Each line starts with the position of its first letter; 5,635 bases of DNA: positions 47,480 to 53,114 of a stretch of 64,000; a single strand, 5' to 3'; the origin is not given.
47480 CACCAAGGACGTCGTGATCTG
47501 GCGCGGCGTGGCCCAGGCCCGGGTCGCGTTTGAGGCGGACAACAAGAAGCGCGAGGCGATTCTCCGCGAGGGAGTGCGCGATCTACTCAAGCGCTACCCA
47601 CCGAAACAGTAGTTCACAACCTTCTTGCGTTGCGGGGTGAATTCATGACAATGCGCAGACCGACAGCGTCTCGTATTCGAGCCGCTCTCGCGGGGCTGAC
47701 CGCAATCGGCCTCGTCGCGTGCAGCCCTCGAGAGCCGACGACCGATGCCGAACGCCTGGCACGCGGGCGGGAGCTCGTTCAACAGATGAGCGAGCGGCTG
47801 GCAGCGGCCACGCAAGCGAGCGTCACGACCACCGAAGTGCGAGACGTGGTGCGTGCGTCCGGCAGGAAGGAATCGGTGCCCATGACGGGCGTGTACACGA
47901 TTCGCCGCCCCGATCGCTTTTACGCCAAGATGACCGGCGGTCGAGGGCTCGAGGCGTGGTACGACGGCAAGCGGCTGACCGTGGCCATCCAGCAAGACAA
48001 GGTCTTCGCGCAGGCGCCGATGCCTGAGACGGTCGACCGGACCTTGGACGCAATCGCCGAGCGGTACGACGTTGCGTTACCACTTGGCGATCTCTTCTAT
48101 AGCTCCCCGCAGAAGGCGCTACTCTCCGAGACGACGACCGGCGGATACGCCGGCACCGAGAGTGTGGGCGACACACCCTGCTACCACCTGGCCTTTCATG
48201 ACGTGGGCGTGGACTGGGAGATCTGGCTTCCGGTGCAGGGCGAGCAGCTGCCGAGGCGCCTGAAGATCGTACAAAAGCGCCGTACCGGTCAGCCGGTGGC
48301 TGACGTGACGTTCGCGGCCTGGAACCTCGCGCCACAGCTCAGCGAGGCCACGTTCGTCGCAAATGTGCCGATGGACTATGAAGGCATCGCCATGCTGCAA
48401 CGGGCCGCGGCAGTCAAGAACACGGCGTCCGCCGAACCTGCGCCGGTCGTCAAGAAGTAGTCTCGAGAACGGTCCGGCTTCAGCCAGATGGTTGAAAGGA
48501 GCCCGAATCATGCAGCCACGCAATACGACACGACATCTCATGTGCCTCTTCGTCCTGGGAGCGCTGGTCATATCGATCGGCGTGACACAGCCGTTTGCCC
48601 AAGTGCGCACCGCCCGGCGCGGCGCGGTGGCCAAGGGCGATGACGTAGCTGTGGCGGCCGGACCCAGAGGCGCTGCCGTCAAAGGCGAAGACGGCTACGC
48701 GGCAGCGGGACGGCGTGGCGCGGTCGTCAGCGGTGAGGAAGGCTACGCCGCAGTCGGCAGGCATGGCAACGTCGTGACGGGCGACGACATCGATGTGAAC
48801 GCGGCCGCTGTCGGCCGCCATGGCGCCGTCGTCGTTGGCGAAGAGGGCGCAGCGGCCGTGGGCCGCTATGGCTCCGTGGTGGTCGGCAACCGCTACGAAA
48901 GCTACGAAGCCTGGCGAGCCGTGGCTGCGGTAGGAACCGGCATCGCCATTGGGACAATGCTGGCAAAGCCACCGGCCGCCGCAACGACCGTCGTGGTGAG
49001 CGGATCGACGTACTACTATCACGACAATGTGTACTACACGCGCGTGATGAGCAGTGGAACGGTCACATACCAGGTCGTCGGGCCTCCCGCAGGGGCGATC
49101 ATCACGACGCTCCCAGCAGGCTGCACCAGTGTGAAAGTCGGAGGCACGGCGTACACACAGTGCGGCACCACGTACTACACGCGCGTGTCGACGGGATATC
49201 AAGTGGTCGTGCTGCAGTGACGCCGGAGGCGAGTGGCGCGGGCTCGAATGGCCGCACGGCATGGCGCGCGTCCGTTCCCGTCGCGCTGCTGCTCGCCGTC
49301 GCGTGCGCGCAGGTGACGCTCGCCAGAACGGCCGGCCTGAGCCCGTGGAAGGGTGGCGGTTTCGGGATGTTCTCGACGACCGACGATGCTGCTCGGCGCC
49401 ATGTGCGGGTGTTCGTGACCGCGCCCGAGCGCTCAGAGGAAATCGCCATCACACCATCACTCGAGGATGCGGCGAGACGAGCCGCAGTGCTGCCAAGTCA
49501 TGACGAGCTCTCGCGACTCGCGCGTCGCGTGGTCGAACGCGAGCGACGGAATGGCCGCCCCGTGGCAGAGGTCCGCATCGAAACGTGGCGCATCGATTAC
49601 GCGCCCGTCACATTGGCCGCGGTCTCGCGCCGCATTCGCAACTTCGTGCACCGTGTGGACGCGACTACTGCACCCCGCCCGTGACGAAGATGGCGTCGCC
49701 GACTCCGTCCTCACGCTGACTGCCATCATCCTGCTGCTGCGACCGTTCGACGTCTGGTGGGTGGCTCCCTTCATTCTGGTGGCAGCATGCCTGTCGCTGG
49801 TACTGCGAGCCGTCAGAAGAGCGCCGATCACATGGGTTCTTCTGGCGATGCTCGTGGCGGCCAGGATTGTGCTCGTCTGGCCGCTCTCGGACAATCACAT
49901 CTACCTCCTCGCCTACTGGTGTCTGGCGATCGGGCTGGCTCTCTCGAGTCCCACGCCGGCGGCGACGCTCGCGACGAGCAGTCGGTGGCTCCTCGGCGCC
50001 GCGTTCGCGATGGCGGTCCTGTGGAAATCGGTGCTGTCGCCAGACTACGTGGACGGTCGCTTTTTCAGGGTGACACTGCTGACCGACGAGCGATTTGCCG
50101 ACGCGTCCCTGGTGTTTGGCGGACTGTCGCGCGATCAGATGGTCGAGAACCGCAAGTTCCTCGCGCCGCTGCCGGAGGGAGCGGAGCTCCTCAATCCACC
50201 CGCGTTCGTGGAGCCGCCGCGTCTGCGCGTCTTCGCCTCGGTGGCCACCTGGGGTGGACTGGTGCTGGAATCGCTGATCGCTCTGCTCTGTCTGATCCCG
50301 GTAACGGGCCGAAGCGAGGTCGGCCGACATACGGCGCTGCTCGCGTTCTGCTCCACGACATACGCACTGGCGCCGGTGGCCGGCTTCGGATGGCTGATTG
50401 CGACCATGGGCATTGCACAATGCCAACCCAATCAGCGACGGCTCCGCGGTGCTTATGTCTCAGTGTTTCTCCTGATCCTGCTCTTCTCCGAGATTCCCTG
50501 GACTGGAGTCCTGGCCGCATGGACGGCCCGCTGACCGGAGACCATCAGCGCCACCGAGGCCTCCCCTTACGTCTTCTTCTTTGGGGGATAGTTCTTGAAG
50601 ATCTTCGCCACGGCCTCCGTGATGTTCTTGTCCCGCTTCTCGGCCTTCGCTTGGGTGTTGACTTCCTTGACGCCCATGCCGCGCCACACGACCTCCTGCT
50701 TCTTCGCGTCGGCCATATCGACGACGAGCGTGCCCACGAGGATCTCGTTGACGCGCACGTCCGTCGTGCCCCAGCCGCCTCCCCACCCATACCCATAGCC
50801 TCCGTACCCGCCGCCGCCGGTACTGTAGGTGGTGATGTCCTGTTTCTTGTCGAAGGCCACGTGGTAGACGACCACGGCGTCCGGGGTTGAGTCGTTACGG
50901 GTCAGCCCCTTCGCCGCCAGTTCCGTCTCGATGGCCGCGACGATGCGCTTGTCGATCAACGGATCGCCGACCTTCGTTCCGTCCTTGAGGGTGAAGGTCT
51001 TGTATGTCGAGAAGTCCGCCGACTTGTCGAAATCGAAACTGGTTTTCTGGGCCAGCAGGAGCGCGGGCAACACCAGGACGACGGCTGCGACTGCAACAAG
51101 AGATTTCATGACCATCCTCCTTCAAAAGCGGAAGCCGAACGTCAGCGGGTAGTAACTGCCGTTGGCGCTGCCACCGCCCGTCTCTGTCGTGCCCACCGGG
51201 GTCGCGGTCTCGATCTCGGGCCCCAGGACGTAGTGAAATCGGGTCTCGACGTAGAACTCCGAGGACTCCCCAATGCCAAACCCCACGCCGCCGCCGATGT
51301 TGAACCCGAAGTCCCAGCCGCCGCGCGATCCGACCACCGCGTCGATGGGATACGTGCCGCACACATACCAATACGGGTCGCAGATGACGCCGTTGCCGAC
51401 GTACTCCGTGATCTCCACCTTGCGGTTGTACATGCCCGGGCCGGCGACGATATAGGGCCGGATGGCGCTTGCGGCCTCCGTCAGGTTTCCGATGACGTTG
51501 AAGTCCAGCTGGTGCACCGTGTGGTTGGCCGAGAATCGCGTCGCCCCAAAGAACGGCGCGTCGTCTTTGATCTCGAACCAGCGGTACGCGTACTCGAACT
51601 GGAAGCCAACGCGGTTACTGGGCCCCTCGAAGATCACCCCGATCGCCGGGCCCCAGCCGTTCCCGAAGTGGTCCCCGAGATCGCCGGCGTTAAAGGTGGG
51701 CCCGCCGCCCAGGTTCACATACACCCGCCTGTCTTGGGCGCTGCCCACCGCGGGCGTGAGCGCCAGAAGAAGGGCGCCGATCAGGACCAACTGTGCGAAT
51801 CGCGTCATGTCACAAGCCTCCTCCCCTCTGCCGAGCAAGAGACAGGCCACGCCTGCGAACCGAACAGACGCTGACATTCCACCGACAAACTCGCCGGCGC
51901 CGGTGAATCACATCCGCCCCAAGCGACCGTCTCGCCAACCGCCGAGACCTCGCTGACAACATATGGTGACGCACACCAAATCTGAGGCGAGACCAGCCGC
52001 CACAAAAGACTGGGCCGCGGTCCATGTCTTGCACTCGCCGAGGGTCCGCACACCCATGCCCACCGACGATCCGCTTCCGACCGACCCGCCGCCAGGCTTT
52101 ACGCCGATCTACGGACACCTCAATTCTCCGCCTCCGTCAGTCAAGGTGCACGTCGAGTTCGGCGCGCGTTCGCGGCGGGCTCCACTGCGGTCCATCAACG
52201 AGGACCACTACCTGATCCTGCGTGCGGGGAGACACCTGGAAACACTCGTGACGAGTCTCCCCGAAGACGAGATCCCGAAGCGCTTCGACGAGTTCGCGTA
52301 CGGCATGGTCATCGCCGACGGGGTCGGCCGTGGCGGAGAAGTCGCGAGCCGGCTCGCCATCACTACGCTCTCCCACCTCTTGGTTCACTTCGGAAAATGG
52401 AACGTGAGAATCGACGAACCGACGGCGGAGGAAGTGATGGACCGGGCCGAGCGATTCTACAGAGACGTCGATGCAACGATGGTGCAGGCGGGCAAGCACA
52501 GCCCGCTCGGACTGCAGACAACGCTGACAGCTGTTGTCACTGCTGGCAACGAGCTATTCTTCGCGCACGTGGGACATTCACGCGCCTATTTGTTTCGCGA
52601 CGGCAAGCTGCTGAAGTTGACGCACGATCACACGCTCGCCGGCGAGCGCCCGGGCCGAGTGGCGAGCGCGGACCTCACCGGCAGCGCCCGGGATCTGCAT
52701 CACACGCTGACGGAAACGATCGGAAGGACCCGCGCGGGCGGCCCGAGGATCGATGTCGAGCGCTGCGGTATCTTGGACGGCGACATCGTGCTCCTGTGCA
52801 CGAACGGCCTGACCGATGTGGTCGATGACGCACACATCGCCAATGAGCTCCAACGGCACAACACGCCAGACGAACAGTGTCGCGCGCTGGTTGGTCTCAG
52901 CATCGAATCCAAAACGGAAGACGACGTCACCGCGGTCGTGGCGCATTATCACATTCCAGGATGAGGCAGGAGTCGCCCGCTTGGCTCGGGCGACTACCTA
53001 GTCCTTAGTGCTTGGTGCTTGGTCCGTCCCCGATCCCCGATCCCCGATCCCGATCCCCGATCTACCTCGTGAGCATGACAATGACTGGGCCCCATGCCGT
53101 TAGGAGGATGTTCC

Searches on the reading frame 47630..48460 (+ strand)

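Call 78: search_protein_families(library=pfam, proteins=[window:47630-48460:+], max_evalue=0.001)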
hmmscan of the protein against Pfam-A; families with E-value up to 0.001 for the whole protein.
window:47630-48460:+ (276 aa): 1 family
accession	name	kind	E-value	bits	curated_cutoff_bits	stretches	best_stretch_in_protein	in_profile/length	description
PF09865.15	DUF2092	-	2e-50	171.6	21.2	1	48-255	3-211/212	Predicted periplasmic protein (DUF2092)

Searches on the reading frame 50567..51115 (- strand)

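Call 78: search_protein_families(library=pfam, proteins=[window:50567-51115:-], max_evalue=0.001)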
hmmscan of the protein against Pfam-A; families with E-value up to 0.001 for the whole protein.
window:50567-51115:- (182 aa): 1 family
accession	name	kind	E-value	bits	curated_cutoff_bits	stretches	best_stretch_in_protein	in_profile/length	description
PF13590.11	DUF4136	-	4.1e-42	144.6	32.8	1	28-178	4-152/152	Domain of unknown function (DUF4136)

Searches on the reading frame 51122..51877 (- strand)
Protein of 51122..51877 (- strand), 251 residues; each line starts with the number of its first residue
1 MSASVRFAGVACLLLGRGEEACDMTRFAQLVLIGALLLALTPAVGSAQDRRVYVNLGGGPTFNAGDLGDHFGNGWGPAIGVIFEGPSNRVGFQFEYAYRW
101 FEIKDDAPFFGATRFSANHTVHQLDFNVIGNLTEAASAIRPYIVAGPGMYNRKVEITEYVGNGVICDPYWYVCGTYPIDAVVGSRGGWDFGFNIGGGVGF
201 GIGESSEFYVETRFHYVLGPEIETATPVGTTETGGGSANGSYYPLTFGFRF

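Call 78: search_protein_families(library=pfam, proteins=[window:51122-51877:-], max_evalue=0.001)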
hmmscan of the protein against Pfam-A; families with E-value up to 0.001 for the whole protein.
window:51122-51877:- (251 aa): 1 family
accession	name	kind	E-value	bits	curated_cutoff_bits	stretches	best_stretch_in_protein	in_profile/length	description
PF13505.12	OMP_b-brl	-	8.1e-05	23.3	28.7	1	34-217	2-155/175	Outer membrane protein beta-barrel domain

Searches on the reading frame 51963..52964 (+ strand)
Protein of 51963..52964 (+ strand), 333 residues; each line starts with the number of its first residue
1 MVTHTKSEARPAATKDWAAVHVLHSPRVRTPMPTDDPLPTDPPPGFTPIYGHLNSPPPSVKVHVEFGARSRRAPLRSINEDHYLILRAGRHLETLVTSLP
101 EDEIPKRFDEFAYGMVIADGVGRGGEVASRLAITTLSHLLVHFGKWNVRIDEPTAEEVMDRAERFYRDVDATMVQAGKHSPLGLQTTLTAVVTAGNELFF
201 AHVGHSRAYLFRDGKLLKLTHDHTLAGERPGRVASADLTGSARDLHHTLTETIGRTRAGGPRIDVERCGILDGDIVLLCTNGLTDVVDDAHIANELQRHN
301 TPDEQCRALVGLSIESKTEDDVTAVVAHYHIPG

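Call 78: search_protein_families(library=pfam, proteins=[window:51963-52964:+], max_evalue=0.001)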
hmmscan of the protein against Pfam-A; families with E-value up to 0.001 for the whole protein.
window:51963-52964:+ (333 aa): 3 families
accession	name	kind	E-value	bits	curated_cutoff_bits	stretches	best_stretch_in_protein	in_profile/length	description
PF13672.11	PP2C_2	-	1e-08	35.4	24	1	112-288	25-180/209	Protein phosphatase 2C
PF00481.26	PP2C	-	9.9e-08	32.4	20.3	1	186-225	102-142/255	Protein phosphatase 2C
PF07228.17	SpoIIE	-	8e-07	29.6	25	1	112-329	4-191/192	Stage II sporulation protein E (SpoIIE)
